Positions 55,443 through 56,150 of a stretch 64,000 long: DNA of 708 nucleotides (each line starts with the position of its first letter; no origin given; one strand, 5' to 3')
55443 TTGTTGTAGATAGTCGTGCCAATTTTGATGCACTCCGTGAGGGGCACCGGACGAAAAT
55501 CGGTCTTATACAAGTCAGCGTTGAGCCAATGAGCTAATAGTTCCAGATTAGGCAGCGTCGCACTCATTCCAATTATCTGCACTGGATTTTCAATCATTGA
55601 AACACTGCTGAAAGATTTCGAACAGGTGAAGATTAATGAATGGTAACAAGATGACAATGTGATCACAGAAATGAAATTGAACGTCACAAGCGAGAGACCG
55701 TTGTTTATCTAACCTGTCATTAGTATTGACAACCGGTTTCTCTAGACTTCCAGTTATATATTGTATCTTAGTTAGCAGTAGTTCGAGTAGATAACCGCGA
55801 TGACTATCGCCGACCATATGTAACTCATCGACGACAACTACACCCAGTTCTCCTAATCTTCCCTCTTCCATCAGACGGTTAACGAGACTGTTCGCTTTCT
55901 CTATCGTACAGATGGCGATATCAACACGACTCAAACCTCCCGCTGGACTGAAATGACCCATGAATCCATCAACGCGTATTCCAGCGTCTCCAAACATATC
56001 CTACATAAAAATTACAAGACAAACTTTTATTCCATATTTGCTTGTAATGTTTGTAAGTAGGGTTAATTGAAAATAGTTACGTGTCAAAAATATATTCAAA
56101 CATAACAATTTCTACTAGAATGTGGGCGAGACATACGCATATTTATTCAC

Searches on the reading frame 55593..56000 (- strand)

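Call 69: search_protein_families(library=pfam, proteins=[window:55593-56000:-], max_evalue=0.001)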
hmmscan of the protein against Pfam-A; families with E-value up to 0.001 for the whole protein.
window:55593-56000:- (136 aa): 1 family
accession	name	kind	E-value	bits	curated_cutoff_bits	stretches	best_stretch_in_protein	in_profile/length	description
PF00270.35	DEAD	-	1.1e-05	25.7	26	1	23-80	92-146/167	DEAD/DEAH box helicase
